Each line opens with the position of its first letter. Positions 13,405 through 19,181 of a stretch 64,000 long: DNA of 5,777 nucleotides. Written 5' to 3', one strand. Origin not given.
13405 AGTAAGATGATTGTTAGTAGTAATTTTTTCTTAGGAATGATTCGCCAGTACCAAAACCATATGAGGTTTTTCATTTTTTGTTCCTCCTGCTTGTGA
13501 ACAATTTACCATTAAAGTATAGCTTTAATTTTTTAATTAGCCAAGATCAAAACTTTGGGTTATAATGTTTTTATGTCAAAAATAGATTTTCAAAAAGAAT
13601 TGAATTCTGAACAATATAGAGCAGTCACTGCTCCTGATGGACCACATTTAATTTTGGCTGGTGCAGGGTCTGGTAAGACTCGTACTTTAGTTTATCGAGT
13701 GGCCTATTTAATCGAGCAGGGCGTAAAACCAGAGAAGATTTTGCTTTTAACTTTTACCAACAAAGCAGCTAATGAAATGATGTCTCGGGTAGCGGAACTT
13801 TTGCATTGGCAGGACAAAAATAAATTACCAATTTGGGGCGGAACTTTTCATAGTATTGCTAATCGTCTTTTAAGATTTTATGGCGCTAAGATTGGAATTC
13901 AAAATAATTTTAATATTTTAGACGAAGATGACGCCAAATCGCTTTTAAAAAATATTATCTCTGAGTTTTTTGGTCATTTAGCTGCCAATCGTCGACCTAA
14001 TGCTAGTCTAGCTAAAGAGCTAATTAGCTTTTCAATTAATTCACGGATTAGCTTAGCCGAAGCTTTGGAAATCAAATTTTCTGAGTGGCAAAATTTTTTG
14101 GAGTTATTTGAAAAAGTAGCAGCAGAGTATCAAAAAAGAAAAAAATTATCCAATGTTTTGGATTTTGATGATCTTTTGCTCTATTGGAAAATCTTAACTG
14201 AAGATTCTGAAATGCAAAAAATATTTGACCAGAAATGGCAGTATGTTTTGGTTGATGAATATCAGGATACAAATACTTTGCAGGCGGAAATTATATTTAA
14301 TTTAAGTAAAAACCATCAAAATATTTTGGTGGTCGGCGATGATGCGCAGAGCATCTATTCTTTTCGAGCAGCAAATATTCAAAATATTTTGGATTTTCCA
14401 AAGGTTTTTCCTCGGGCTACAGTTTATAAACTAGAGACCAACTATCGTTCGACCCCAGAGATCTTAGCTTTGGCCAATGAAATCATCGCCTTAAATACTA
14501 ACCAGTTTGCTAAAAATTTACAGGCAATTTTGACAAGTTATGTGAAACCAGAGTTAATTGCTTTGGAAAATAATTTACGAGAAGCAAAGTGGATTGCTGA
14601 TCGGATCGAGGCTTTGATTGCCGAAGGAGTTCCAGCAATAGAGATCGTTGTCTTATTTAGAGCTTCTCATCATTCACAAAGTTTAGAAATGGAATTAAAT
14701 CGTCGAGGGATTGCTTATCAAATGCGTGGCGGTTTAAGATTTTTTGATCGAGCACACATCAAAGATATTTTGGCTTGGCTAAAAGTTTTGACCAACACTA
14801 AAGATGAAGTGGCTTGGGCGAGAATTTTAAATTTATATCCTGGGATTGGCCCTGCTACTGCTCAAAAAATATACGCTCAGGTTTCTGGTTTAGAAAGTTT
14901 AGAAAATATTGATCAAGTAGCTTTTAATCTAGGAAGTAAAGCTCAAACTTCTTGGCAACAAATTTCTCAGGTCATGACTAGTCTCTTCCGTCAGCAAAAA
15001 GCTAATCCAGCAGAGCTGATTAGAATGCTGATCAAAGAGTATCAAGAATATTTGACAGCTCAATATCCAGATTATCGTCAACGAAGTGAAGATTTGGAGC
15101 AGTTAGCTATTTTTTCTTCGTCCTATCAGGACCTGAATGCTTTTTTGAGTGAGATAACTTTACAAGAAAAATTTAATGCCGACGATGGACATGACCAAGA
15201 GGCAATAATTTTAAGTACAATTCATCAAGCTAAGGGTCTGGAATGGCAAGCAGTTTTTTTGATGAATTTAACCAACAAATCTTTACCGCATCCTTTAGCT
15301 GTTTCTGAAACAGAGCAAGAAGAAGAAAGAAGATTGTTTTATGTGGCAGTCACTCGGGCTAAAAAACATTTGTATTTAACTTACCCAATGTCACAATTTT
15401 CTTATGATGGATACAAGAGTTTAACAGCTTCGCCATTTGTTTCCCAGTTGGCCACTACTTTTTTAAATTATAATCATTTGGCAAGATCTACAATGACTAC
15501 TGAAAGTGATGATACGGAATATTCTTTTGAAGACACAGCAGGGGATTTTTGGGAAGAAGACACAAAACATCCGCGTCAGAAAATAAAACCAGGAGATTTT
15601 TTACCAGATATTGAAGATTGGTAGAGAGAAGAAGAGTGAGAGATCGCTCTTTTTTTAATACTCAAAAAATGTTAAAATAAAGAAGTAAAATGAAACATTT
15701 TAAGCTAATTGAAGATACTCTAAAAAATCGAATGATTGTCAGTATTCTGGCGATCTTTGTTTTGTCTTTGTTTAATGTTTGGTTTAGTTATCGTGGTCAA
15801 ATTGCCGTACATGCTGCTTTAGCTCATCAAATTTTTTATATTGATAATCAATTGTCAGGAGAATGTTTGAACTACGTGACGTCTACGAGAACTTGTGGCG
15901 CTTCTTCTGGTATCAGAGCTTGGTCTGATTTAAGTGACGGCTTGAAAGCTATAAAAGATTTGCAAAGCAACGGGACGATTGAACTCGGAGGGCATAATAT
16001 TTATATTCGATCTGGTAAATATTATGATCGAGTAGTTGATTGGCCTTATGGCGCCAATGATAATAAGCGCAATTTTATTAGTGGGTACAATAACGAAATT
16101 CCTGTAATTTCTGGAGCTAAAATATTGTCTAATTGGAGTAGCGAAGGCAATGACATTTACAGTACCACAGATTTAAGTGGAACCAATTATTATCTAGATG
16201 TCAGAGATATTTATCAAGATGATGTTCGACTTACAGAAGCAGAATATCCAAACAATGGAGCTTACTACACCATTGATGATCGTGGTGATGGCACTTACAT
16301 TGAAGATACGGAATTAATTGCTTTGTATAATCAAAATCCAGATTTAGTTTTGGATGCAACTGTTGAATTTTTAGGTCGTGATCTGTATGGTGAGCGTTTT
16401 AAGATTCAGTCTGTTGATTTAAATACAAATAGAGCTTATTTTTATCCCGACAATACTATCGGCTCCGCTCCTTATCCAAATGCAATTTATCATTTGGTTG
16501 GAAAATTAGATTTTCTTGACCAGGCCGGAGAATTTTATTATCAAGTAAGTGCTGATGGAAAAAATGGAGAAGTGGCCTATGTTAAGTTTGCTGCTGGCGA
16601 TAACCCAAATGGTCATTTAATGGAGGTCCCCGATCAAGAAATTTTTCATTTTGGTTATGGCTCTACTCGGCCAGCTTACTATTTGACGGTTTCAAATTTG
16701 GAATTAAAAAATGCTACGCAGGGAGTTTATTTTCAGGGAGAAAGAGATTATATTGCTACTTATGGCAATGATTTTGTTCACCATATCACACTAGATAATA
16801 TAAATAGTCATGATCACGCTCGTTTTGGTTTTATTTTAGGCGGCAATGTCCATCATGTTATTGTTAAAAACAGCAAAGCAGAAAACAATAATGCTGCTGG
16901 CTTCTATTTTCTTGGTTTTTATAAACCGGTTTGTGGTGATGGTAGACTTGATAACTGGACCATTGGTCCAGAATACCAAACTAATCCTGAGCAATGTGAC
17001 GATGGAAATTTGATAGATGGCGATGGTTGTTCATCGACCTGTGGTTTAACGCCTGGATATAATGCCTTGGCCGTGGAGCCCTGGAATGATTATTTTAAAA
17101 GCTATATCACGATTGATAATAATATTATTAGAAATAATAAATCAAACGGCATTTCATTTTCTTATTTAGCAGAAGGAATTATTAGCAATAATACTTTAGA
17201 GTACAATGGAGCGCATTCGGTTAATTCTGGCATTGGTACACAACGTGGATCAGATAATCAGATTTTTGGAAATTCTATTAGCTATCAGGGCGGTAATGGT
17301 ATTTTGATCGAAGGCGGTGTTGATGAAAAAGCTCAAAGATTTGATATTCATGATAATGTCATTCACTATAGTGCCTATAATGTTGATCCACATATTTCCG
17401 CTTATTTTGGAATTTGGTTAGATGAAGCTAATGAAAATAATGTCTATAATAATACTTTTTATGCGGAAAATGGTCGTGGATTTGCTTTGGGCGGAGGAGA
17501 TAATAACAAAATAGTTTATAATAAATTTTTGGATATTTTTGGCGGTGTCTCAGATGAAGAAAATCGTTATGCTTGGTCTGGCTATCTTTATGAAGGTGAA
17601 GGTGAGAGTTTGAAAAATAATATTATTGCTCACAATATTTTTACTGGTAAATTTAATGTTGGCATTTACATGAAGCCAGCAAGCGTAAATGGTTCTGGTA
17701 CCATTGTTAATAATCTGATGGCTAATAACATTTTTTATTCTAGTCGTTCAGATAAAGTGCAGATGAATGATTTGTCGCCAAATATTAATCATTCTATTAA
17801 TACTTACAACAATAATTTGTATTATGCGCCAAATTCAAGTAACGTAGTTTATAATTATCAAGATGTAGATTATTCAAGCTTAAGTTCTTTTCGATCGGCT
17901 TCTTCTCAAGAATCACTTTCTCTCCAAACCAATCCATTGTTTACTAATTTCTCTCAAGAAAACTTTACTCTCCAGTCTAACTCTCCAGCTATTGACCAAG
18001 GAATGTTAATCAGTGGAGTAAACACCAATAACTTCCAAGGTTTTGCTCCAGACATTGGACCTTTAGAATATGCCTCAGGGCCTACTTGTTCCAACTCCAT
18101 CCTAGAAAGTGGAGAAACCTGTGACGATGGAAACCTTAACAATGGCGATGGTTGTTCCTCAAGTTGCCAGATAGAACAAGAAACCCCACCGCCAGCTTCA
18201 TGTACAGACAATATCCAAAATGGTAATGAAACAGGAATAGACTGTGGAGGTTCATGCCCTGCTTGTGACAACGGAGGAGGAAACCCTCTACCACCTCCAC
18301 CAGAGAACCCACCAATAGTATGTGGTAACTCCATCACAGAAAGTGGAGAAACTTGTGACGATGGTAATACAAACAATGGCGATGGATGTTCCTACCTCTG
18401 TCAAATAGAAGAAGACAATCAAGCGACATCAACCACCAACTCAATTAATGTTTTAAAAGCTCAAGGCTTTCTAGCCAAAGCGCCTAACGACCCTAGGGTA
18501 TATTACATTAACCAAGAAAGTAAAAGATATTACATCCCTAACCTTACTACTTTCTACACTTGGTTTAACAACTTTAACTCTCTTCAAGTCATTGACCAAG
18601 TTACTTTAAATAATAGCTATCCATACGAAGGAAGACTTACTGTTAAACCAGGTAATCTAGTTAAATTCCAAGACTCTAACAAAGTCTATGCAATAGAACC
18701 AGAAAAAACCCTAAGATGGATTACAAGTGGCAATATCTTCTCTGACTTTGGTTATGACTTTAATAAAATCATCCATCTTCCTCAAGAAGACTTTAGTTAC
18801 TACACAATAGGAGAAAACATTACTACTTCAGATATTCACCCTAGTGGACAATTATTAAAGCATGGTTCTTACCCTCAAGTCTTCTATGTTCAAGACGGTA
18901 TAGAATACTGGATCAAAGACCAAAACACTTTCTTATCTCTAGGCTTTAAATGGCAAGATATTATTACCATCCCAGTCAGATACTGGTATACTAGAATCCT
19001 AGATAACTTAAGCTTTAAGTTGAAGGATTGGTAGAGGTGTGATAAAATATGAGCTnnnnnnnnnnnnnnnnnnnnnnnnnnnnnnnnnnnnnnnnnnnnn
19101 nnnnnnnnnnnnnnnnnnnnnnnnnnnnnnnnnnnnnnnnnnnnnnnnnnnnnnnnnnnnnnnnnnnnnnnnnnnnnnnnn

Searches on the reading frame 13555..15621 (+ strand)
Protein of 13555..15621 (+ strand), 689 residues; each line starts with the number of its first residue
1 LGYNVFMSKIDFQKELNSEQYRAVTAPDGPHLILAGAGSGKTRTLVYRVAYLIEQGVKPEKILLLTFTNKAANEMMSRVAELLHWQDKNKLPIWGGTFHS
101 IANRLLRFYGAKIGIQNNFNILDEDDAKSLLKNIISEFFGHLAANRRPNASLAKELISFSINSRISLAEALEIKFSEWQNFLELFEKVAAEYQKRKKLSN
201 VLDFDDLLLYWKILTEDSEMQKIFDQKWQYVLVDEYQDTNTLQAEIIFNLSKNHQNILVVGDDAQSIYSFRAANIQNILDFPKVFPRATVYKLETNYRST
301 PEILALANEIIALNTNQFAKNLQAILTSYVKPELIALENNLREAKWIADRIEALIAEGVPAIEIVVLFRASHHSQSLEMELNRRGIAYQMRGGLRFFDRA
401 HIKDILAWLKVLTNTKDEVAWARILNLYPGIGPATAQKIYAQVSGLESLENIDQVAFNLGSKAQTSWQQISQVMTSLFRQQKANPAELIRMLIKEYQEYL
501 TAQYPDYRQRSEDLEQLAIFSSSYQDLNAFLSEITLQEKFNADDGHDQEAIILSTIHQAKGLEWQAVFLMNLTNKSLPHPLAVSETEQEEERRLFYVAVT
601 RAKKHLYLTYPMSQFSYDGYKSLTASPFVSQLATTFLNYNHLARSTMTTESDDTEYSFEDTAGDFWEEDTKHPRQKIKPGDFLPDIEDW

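Call 10: search_protein_families(library=pfam, proteins=[window:13555-15621:+], max_evalue=0.001)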
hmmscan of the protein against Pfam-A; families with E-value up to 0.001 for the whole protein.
window:13555-15621:+ (689 aa): 8 families
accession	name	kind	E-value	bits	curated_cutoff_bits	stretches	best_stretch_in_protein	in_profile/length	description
PF00580.27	UvrD-helicase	-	2.3e-78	264.1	23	1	16-285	1-270/271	UvrD/REP helicase N-terminal domain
PF13361.12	UvrD_C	-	5.4e-61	207.4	25.6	1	291-610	1-347/350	UvrD-like helicase C-terminal domain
PF13245.12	AAA_19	-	8.7e-23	81.4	25.1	1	22-271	3-134/134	AAA domain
PF13538.12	UvrD_C_2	-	6.7e-14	51.9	27.4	1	553-609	4-52/52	UvrD-like helicase C-terminal domain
PF01443.25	Viral_helicase1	-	9.5e-09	35.8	21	0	547-607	178-225/228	Viral superfamily 1 RNA helicase core domain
PF13604.12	AAA_30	-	6.2e-08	33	27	0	16-78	2-65/191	AAA domain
PF13087.12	AAA_12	-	6.8e-06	26.2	27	0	480-608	84-190/195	AAA domain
PF13086.12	AAA_11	-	7.1e-06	26.4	27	1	16-265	2-249/257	AAA domain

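Call 35: search_protein_families(library=ncbifam, proteins=[window:13555-15621:+], max_evalue=0.001)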
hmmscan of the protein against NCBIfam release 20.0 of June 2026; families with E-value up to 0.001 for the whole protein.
window:13555-15621:+ (689 aa): 18 families
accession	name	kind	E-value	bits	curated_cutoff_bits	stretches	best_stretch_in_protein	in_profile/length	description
TIGR01073.1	pcrA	equivalog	1.4e-144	483.2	911.2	1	14-648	3-647/725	DNA helicase PcrA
TIGR01074.1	rep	equivalog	1.4e-123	413.6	951.45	1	16-641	2-642/668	DNA helicase Rep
NF008743.0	PRK11773.1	equivalog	4.4e-121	405.5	965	1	13-648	7-652/720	DNA helicase II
TIGR01075.1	uvrD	equivalog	2.1e-118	396.5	1144.45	1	15-646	4-645/715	DNA helicase II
NF008172.0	PRK10919.1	equivalog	2.2e-93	313.7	1168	1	16-641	3-642/673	DNA helicase Rep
NF008276.0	PRK11054.1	equivalog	1.1e-47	163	543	3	178-341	385-546/684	DNA helicase IV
TIGR02785.1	addA_Gpos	equivalog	1.4e-46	159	707.65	3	179-310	335-479/1234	helicase-exonuclease AddAB subunit AddA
NF010485.0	PRK13909.1-2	equivalog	2.9e-43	148.2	650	2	176-573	279-633/909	RecB-like helicase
TIGR00609.1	recB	equivalog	4.8e-39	134.2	696.05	3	181-320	322-464/1175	exodeoxyribonuclease V subunit beta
TIGR02784.1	addA_alphas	equivalog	2.6e-38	132.1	860.75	2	179-313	338-495/1138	double-strand break repair helicase AddA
NF010487.0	PRK13909.1-4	equivalog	1e-35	123.3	759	2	172-411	271-525/924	RecB-like helicase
NF041464.1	HelD_BACSU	equivalog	2e-18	65.7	419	2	180-382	502-694/779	RNA polymerase recycling motor HelD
NF010486.0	PRK13909.1-3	equivalog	2.6e-14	52.2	1109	2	34-87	11-64/921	RecB-like helicase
NF010484.0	PRK13909.1-1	equivalog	3.1e-13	48.4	1074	2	34-89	11-66/945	RecB-like helicase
TIGR01448.2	helicase_RecD2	equivalog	2.9e-07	29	500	0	555-608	644-686/713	SF1B family DNA helicase RecD2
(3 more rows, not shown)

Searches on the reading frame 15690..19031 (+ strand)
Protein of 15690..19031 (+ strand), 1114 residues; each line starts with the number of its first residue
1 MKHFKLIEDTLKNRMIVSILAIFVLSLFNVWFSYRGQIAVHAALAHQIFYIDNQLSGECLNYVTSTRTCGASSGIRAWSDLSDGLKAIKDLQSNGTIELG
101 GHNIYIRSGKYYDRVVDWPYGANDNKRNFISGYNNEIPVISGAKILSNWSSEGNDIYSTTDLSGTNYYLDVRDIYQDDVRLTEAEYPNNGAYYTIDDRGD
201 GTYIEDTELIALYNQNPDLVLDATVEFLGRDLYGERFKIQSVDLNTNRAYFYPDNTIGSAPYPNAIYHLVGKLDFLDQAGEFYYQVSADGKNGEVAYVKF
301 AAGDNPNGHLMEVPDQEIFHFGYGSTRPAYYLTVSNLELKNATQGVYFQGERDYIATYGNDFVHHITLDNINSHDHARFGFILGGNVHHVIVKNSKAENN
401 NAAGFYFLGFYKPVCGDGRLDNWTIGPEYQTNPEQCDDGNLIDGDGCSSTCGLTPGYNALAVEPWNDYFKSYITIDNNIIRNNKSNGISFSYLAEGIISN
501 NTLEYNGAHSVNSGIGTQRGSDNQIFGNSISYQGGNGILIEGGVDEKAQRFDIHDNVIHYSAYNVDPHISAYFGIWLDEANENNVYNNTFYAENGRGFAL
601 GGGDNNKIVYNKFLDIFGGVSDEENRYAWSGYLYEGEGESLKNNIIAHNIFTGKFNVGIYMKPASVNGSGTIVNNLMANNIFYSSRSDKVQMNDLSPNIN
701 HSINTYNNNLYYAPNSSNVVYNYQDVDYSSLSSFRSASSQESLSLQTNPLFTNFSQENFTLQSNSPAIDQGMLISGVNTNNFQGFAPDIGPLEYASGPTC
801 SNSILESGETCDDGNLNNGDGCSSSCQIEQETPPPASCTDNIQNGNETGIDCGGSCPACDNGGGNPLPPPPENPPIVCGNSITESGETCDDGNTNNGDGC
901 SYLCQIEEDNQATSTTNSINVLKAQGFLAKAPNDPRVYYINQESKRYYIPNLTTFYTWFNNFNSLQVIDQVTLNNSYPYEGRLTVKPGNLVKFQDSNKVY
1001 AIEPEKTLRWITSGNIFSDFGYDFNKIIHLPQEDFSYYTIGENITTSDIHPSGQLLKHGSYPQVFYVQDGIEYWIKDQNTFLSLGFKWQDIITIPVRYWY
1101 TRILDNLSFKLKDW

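Call 10: search_protein_families(library=pfam, proteins=[window:15690-19031:+], max_evalue=0.001)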
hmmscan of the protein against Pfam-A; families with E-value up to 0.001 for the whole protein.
window:15690-19031:+ (1114 aa): 3 families
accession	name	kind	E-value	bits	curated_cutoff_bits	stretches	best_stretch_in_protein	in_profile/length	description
PF13948.11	DUF4215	-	2e-13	50.8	27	3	798-827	19-47/47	Domain of unknown function (DUF4215)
PF13229.12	Beta_helix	-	1.9e-09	37.8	25.9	1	511-661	22-144/158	Right handed beta helix region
PF05048.19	NosD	-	7.2e-07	29.3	23.6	1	472-624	48-180/212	Periplasmic copper-binding protein (NosD)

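Call 35: search_protein_families(library=ncbifam, proteins=[window:15690-19031:+], max_evalue=0.001)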
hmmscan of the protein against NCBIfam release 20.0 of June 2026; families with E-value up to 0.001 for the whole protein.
window:15690-19031:+ (1114 aa): 2 families
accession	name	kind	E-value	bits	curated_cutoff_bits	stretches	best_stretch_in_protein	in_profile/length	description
TIGR02232.1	myxo_disulf_rpt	repeat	3.3e-31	106.8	20.8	3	414-458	3-37/38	cysteine-rich acidic repeat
TIGR03804.1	para_beta_helix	repeat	2.2e-06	27.2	19.45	1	574-613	1-39/44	parallel beta-helix repeat protein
